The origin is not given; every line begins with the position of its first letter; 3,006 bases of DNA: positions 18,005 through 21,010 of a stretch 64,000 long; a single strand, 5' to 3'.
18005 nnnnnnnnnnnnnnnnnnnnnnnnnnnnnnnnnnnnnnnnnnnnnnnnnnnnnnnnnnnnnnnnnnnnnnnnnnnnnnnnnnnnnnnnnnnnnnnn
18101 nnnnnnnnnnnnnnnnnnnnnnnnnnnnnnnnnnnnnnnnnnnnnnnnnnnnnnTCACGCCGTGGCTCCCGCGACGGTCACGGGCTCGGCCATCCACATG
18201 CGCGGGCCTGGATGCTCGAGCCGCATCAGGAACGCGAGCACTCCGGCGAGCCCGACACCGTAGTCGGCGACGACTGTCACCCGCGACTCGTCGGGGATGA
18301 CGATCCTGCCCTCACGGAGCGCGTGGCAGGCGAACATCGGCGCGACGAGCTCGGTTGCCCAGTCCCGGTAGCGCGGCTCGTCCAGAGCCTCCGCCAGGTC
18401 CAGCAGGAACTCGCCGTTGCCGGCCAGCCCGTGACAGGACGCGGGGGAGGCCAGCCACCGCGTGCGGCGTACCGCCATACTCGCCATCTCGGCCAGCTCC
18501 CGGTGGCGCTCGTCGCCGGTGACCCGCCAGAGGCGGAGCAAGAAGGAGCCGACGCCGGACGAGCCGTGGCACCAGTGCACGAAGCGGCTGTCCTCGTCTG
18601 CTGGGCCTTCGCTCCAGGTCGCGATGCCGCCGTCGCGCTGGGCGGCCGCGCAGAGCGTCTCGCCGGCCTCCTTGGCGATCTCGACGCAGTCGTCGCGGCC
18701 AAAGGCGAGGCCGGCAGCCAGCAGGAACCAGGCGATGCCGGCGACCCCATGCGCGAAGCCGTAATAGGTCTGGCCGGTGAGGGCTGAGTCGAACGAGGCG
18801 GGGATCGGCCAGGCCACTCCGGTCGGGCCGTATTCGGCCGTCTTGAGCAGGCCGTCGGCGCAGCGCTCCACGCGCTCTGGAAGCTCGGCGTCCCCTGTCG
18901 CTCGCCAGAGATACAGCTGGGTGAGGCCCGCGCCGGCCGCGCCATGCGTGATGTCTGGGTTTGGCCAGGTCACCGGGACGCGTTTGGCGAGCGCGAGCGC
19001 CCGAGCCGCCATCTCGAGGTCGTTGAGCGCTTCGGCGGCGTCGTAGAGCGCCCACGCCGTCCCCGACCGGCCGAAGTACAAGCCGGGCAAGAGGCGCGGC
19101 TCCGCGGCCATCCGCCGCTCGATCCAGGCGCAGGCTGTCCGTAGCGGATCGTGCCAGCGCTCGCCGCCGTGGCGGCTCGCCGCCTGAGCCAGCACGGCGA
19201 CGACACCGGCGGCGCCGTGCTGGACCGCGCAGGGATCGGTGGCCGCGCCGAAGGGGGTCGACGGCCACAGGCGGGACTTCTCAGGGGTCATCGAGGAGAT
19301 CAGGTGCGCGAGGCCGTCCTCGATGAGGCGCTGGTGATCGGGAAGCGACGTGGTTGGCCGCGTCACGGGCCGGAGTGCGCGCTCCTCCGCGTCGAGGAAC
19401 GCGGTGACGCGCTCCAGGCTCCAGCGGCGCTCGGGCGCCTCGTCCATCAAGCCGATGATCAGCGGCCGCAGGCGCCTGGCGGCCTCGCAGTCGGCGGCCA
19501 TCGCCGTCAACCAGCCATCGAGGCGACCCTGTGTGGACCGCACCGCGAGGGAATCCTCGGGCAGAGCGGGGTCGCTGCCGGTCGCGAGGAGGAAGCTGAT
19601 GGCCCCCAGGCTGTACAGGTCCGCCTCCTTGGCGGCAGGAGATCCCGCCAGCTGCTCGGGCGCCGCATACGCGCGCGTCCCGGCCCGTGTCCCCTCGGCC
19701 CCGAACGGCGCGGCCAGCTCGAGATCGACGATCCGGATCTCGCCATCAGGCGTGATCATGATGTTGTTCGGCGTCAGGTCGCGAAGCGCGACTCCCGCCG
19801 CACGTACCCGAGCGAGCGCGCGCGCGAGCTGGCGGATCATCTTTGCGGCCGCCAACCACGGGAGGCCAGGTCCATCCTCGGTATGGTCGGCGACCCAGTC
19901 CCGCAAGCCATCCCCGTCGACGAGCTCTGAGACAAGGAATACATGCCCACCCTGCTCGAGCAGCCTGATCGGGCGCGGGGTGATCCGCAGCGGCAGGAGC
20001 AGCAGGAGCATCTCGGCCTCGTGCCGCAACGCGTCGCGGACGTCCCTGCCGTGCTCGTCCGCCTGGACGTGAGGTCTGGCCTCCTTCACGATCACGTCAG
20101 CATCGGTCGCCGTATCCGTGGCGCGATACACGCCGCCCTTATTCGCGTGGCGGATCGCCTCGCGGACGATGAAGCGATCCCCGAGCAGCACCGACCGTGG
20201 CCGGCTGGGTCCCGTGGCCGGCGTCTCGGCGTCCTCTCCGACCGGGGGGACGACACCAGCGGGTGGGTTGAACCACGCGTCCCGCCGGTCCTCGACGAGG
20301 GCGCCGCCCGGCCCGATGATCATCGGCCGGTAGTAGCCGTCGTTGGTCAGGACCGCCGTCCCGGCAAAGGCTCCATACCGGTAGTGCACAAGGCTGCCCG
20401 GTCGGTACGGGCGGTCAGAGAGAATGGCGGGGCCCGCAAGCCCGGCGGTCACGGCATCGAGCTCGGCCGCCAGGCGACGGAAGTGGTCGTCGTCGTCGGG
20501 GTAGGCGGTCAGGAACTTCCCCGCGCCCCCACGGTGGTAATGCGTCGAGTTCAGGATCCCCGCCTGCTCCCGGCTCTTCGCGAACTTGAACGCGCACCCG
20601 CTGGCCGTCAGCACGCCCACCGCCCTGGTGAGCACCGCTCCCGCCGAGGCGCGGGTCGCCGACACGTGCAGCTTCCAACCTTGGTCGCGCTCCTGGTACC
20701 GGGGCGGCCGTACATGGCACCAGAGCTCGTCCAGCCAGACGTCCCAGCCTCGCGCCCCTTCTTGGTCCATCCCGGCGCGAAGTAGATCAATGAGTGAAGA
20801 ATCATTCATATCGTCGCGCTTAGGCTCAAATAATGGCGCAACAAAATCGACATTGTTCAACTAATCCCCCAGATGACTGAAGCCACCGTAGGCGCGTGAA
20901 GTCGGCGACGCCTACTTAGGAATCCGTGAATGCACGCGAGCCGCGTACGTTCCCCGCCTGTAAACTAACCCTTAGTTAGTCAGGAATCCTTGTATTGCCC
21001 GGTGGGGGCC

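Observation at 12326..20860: Class IV (LanL) lanthipeptide operon with an S9 prolyl-oligopeptidase-like gene and an atypical basic precursor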

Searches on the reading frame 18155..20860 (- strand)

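Call 9: search_protein_families(library=pfam, proteins=[window:18155-20860:-], max_evalue=0.01)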
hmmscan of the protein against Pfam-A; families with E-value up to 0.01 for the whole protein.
window:18155-20860:- (901 aa): 4 families
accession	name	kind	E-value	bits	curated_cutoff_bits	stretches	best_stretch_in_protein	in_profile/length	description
PF25816.1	RamC_N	-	1.3e-56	191.5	27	1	32-213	6-185/191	RamC, N-terminal domain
PF05147.19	LANC_like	-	4.1e-48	164.2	23.2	1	543-887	4-343/350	Lanthionine synthetase C-like protein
PF00069.31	Pkinase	-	1.2e-23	84.3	31.7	1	241-485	12-257/263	Protein kinase domain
PF07714.23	PK_Tyr_Ser-Thr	-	1.7e-09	37.8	23.1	1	240-485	11-254/258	Protein tyrosine and serine/threonine kinase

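Call 10: search_protein_families(library=ncbifam, proteins=[window:18155-20860:-], max_evalue=0.01)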
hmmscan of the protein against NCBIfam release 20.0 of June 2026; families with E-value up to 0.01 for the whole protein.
window:18155-20860:- (901 aa): 11 families
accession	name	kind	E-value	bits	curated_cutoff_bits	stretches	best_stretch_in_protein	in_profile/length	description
NF038150.1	lanthi_synth_IV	equivalog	0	1077.1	650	1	39-889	1-851/851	class IV lanthionine synthetase LanL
NF038151.1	lanthi_synth_III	equivalog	9.7e-144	480.7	575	1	36-878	33-832/833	class III lanthionine synthetase LanKC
TIGR03897.1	lanti_2_LanM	subfamily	4.6e-34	117.4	304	1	548-884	597-932/932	type 2 lanthipeptide synthetase LanM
NF033483.0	PknB_PASTA_kin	equivalog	4.9e-24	85.3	450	1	225-441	4-217/563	Stk1 family PASTA domain-containing Ser/Thr kinase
NF047741.1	antiphage_MADS6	equivalog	3.3e-20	72.2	460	1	229-499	190-467/612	methylation-associated defense system protein kinase MAD6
NF052427.1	StpK7MSMEG_1200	equivalog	2.1e-17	62.8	900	1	232-440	11-216/601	serine/threonine protein kinase StpK7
TIGR03903.1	TOMM_kin_cyc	equivalog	1.2e-12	46.5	705.75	1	294-428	37-185/1267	TOMM system kinase/cyclase fusion protein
NF033442.0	BREX_PglW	equivalog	1.3e-11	43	990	1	333-545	309-503/1391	BREX system serine/threonine kinase PglW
NF009651.0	PRK13184.1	equivalog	2e-06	26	839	1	390-431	189-230/932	serine/threonine-protein kinase PknD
NF043056.1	T4SS_LegK1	equivalog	7.6e-05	21.5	550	1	355-484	208-349/516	Dot/Icm T4SS effector kinase LegK1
TIGR03724.2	arch_bud32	equivalog_domain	0.0023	17.5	125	1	306-384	67-132/193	KEOPS complex kinase/ATPase Bud32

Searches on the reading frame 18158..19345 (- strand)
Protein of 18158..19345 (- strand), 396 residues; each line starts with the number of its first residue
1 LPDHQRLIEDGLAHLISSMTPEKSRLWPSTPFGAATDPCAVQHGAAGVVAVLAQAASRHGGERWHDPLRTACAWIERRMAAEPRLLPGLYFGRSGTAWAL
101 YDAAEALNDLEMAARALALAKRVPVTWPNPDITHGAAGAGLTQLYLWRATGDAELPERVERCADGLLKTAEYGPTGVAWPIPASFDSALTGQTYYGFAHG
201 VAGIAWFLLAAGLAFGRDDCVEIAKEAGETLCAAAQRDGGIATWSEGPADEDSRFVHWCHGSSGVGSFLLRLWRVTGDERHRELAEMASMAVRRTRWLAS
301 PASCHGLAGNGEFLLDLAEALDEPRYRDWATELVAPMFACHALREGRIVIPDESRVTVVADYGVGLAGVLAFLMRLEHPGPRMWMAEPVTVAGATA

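Call 58: search_solved_structures(query=window:18158-19345:-, max_evalue=0.001, show_alignments=3)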
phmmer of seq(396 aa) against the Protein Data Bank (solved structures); distinct sequences matched with E-value up to 0.001: 7.
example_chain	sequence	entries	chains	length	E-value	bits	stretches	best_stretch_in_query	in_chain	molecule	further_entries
8car_A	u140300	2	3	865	5.5e-22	81.4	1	12-390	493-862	Serine/threonine protein kinase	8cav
6wq1_A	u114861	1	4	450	5.1e-13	51.9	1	193-327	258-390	LanC-like protein 2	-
3t33_A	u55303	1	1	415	6.3e-12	48.3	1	102-328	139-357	G protein coupled receptor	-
8d0v_A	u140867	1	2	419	6.7e-10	41.6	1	191-326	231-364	Glutathione S-transferase LANCL1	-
3e6u_A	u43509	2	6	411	1.4e-09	40.6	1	191-326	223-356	LanC-like protein 1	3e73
8czk_A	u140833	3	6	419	1.4e-09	40.5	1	191-326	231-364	Glutathione S-transferase LANCL1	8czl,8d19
6st5_A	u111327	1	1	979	1.2e-05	27.6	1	194-319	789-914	LicM2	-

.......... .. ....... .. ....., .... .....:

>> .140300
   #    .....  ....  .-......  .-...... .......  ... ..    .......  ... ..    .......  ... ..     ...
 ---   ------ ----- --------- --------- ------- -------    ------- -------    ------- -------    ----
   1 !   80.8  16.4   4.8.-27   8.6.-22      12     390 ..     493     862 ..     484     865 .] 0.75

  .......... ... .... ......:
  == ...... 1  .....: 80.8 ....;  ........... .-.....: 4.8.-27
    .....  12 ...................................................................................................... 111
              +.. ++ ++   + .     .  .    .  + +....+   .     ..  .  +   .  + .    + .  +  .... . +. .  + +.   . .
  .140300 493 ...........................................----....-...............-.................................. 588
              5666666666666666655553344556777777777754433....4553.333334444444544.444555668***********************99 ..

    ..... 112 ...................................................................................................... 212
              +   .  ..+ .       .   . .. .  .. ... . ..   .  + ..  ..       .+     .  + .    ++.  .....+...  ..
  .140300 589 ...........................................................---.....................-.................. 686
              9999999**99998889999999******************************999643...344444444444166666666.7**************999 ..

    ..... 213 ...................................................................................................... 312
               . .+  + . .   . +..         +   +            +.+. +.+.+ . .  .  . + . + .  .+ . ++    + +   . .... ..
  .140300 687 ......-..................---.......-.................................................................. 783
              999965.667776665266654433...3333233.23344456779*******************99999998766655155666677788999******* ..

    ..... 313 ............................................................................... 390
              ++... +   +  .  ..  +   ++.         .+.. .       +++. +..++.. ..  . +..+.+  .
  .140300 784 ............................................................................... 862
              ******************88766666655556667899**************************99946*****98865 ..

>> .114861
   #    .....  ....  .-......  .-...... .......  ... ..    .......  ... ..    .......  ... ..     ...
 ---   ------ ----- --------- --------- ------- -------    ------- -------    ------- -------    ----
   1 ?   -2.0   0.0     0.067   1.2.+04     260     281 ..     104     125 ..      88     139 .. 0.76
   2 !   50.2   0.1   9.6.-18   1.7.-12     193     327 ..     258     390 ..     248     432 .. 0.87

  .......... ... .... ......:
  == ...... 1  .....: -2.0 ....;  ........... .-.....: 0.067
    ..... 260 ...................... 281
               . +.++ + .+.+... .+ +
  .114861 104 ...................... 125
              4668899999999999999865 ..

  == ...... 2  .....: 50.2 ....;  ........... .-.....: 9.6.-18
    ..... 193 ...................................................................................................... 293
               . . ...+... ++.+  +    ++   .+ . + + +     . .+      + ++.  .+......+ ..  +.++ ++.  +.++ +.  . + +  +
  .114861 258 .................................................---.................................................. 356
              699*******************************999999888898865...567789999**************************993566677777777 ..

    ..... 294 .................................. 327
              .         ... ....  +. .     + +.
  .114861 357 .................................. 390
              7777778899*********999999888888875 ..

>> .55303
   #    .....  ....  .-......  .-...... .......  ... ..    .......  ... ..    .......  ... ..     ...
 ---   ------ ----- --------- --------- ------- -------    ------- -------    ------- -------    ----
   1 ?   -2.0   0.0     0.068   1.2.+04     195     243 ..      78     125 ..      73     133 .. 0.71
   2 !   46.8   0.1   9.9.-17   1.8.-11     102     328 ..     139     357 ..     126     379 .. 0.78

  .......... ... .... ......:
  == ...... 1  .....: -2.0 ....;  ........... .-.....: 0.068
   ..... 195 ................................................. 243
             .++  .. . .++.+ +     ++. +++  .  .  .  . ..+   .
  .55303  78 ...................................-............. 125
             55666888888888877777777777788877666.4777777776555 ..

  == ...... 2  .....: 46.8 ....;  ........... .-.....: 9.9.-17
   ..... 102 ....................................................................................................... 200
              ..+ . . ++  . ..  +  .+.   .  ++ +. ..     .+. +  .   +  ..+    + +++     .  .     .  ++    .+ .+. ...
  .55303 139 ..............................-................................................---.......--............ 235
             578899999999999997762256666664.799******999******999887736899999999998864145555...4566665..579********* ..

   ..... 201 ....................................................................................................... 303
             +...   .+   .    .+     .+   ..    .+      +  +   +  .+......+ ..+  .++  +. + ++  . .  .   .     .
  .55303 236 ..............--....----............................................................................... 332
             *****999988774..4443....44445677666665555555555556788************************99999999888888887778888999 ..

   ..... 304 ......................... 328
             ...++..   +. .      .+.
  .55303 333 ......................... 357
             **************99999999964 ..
